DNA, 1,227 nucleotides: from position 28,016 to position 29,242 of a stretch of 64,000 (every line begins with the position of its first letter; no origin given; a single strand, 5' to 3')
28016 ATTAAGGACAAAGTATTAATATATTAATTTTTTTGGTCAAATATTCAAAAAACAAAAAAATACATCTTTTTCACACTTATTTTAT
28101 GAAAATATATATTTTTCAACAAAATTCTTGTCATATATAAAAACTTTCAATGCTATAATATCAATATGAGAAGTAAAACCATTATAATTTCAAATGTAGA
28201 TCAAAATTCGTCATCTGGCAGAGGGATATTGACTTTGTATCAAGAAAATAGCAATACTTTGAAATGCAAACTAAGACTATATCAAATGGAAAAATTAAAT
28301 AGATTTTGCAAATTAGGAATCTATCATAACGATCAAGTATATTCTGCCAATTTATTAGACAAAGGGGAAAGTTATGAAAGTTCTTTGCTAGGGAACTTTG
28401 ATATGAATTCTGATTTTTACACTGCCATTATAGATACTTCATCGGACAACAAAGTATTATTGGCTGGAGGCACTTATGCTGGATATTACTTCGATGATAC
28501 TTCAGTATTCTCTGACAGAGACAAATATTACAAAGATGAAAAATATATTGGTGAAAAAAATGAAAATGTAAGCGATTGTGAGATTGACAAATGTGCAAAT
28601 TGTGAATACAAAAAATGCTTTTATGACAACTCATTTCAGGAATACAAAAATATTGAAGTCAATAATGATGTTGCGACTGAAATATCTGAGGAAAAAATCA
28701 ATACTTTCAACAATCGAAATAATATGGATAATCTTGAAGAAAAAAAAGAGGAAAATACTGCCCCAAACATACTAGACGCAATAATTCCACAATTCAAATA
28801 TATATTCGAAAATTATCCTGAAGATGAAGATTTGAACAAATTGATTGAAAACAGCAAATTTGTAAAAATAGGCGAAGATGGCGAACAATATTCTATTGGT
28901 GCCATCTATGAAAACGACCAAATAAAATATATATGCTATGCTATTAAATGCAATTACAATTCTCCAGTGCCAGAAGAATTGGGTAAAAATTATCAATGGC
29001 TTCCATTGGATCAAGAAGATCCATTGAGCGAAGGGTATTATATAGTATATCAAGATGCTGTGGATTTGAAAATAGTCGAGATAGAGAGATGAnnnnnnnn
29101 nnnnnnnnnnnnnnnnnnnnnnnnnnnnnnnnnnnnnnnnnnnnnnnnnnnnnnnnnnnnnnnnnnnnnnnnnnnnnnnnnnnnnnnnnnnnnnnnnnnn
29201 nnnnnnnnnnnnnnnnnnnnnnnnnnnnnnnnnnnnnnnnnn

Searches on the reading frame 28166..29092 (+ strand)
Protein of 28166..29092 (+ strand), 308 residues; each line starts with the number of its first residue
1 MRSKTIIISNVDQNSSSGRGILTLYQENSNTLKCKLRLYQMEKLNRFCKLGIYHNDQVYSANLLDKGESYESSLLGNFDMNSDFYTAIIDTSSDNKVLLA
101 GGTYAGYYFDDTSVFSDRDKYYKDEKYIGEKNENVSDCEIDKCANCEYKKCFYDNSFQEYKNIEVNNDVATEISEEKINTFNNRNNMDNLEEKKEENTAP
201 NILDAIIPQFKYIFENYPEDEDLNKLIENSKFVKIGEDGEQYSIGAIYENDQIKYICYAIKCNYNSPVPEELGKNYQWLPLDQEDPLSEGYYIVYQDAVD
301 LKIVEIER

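Call 10: search_protein_families(library=pfam, proteins=[window:28166-29092:+], max_evalue=0.01)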
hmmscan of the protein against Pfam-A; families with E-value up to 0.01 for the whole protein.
window:28166-29092:+ (308 aa): 0 families

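Call 18: find_homologous_proteins(query=window:28166-29089:+)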
Query window:28166-29089:+ (308 aa): 260 proteins with E <= 0.001 among 883 candidates; the best 120 are listed.
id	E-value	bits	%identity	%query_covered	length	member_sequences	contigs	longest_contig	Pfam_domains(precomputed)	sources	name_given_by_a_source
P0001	1.2e-200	683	100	100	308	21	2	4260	-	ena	-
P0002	2.3e-196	669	97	100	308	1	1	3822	-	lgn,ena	-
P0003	2.3e-160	551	79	100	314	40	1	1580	-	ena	-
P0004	9.7e-127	440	66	100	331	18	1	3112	-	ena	-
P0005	5.0e-123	428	66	100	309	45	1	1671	-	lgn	-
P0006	6.2e-122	425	65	100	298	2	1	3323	-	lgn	-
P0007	3.3e-115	403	62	100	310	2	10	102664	-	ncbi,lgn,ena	-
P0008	4.7e-111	389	61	99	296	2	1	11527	-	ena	-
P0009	1.6e-109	384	59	99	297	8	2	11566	-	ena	-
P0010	5.0e-108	379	59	99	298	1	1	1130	-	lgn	-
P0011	6.8e-105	369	58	99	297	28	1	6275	-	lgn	-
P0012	2.5e-103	364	59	99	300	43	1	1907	-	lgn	-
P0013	6.9e-100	352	57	99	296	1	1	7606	-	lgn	-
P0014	2.3e-99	350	56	99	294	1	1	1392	-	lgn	-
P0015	3.2e-99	350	58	99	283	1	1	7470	-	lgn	-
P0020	5.9e-97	343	56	99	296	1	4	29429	-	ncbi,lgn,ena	-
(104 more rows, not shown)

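Call 19: find_encoding_contigs(protein=P0002, flank=3000, max_places=3)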
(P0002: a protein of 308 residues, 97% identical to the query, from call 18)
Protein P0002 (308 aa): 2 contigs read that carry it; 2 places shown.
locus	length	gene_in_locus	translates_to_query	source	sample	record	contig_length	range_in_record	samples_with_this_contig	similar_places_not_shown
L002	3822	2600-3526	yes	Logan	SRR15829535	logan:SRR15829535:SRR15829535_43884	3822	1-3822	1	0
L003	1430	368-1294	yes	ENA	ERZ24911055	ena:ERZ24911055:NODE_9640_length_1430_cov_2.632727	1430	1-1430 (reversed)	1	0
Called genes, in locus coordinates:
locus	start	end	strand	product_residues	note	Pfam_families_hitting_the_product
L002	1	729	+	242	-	?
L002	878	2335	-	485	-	-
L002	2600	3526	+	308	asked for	-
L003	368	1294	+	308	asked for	-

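Call 20: find_encoding_contigs(protein=P0004, flank=3000, max_places=3)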
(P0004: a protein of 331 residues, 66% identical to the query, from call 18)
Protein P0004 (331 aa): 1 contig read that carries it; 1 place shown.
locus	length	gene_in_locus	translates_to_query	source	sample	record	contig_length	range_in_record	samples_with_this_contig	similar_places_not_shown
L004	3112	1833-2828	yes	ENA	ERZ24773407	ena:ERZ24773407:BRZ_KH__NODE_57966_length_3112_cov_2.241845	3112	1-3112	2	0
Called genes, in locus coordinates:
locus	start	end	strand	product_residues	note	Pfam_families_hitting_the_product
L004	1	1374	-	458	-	?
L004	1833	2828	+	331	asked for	-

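Call 21: find_encoding_contigs(protein=P0007, flank=3000, max_places=3)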
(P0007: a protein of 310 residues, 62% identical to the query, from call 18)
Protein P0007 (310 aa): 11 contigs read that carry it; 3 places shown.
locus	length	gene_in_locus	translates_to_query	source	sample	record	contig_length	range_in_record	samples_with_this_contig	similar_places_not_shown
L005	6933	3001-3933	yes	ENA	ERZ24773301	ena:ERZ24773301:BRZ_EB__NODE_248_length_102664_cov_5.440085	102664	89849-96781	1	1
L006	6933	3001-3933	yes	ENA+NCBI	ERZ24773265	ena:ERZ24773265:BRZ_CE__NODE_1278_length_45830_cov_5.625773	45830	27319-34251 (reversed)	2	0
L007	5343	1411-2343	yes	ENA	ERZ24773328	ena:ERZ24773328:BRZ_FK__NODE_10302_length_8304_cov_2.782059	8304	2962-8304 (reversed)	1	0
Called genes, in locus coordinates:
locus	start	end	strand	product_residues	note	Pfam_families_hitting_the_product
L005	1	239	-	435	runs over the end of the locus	PF17125:Methyltr_RsmF_N, PF01189:Methyltr_RsmB-F, PF13636:Methyltranf_PUA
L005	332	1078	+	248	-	-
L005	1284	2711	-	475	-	-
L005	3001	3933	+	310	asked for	-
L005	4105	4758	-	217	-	PF12389:Peptidase_M73 (weak)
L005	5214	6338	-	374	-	-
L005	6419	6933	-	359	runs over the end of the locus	PF02540:NAD_synthase, PF02568:ThiI (weak), PF03054:tRNA_Me_trans, PF06508:QueC (faint), PF20259:tRNA_Me_trans_M, PF20258:tRNA_Me_trans_C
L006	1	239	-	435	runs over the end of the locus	PF17125:Methyltr_RsmF_N, PF01189:Methyltr_RsmB-F, PF13636:Methyltranf_PUA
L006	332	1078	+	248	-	-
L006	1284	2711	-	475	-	-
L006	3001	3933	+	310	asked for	-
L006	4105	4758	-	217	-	PF12389:Peptidase_M73 (weak)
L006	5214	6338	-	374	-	-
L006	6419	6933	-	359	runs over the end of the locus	PF02540:NAD_synthase, PF02568:ThiI (weak), PF03054:tRNA_Me_trans, PF06508:QueC (faint), PF20259:tRNA_Me_trans_M, PF20258:tRNA_Me_trans_C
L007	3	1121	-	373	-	?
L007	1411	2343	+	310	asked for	-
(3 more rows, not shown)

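Call 22: find_encoding_contigs(protein=P0006, flank=3000, max_places=3)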
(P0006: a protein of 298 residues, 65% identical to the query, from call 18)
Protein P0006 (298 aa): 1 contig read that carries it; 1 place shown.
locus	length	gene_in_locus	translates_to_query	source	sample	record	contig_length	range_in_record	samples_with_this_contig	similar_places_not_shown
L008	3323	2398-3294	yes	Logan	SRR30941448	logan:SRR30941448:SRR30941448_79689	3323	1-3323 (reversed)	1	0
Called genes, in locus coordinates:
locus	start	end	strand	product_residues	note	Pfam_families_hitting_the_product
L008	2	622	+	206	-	?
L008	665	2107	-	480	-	-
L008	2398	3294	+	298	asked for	-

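Call 33: find_encoding_contigs(protein=P0003, flank=3000, max_places=3)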
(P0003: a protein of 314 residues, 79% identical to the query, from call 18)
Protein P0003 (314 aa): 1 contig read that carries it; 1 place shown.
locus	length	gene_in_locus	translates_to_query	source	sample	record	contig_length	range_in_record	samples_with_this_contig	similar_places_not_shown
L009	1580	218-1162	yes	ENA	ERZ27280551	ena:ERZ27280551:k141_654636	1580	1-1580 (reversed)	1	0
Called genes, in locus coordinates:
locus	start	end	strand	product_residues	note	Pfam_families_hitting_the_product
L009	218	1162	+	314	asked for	-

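Call 34: find_encoding_contigs(protein=P0008, flank=3000, max_places=2)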
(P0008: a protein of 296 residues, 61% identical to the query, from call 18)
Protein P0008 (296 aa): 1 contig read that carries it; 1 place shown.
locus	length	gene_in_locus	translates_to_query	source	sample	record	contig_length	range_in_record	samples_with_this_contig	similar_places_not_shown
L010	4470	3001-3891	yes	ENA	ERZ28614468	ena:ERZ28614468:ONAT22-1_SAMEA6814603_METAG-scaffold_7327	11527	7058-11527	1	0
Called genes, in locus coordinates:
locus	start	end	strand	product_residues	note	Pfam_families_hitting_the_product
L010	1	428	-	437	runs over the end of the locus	PF17125:Methyltr_RsmF_N, PF01189:Methyltr_RsmB-F, PF13636:Methyltranf_PUA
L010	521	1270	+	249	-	-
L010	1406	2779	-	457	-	-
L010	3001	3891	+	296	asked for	-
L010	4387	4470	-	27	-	?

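Call 35: find_encoding_contigs(protein=P0009, flank=3000, max_places=2)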
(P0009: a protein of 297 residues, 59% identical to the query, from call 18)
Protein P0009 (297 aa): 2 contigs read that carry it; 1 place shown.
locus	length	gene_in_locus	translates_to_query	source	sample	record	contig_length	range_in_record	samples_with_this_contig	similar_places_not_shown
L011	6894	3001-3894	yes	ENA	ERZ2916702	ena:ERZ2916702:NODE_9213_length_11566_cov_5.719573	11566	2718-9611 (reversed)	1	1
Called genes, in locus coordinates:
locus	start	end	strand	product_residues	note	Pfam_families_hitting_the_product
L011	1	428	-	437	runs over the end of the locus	PF17125:Methyltr_RsmF_N, PF01189:Methyltr_RsmB-F, PF13636:Methyltranf_PUA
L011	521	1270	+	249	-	-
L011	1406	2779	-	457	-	-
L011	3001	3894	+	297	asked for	-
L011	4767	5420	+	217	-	-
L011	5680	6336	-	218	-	-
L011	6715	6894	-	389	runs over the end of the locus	-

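Call 42: find_related_loci(query=A2, collection=metagenome_contigs, flank=2500)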
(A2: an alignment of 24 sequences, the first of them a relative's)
Query A2 (308 aa) in metagenome_contigs; peptide patterns used: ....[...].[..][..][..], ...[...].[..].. (x = any residue, [..] = any of these).
145 stretches matched a pattern; 5 encode a relative of the query (tblastn E <= 1e-3); 5 distinct loci.
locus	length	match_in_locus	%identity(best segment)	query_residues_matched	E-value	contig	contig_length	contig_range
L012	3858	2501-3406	66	1-308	1e-129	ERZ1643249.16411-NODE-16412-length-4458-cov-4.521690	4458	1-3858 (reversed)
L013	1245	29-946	54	1-306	4e-108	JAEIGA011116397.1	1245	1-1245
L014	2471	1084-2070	50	1-306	2e-102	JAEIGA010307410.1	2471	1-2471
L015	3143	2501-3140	34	1-210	5e-31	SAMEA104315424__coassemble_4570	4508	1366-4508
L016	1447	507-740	33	214-298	3e-8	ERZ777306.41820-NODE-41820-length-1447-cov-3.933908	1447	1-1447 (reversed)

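Call 46: search_protein_families(library=ncbifam, proteins=[window:28166-29092:+], max_evalue=0.01)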
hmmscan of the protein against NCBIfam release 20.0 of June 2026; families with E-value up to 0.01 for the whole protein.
window:28166-29092:+ (308 aa): 0 families

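Call 54: find_encoding_contigs(protein=P0013, flank=2500, max_places=2)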
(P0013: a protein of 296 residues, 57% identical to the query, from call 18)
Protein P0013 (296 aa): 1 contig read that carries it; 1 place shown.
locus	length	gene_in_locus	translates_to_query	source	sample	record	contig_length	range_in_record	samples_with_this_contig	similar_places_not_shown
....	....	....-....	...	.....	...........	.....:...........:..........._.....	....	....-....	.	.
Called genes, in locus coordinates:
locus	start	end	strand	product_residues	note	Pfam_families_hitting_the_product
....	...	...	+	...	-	-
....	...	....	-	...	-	-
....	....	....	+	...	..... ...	-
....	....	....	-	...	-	-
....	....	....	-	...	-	?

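Call 55: find_encoding_contigs(protein=P0015, flank=2500, max_places=2)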
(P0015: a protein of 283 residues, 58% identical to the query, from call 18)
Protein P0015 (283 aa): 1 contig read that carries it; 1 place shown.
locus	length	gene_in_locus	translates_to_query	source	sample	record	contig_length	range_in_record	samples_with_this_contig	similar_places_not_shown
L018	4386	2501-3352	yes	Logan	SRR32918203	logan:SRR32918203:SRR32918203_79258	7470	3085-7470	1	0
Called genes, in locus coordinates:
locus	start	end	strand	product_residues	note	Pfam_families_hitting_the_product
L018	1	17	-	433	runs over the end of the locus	PF17125:Methyltr_RsmF_N, PF01189:Methyltr_RsmB-F, PF01728:FtsJ (weak), PF13847:Methyltransf_31 (faint), PF13636:Methyltranf_PUA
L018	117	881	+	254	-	-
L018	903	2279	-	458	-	-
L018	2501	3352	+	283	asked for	-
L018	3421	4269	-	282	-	-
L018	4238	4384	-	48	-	?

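Call 56: find_encoding_contigs(protein=P0020, flank=2500, max_places=2)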
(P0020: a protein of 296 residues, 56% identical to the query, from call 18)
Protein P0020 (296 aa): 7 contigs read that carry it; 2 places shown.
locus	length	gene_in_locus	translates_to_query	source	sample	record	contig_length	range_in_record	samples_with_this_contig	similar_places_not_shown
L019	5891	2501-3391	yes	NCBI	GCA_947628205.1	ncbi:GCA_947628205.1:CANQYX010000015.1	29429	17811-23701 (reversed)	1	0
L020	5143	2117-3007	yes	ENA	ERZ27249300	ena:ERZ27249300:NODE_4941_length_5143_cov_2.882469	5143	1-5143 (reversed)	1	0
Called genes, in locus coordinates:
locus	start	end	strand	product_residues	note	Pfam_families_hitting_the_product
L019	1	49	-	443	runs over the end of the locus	PF17125:Methyltr_RsmF_N, PF01189:Methyltr_RsmB-F, PF13847:Methyltransf_31 (weak), PF13636:Methyltranf_PUA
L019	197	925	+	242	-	-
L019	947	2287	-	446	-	-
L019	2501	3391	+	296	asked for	-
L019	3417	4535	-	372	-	-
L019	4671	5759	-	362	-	PF01171:ATP_bind_3 (weak), PF02540:NAD_synthase, PF02568:ThiI (weak), PF03054:tRNA_Me_trans, PF06508:QueC (faint), PF20259:tRNA_Me_trans_M, PF20258:tRNA_Me_trans_C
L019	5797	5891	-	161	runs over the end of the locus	PF05154:TM2 (weak)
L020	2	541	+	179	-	?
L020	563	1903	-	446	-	-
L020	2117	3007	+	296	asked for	-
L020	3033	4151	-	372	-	-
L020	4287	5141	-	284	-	?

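Call 66: search_solved_structures(query=A2, max_evalue=1)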
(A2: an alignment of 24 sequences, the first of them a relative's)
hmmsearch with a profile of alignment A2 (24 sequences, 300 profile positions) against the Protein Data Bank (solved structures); distinct sequences matched with E-value up to 1: 0.

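Call 73: predict_structure(alignment_id=A2)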
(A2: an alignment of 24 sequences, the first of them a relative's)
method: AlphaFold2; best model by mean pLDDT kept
length: 308 residues; sequences in the alignment: 24
mean_pLDDT: 69.5   pTM: 0.53
mean pLDDT of the five models: 69.5, 69.4, 68.7, 67.8, 67.1
residues with pLDDT >= 90: 85; 70-90: 113; 50-70: 15; < 50: 95
segments of 3 or more residues with pLDDT < 50: 105-199
pLDDT, mean of each block of 10 residues (from residue 1): 82 73 87 91 91 90 93 91 89 88 48 32 29 31 41 37 30 31 32 39 67 89 92 88 92 90 84 85 82 88 76
secondary structure, 60 per line:
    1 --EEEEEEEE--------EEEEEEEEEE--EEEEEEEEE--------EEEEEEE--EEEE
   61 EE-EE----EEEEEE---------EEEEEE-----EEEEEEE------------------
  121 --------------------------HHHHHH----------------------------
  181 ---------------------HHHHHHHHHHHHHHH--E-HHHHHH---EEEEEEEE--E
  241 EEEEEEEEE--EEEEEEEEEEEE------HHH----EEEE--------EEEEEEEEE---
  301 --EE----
elements in order: E3-10 E19-28 E31-39 E48-54 E57-62 E70-75 E85-90 E96-102 H147-152 H202-216 H221-226 E230-237 E240-249 E252-263 E277-280 E289-297
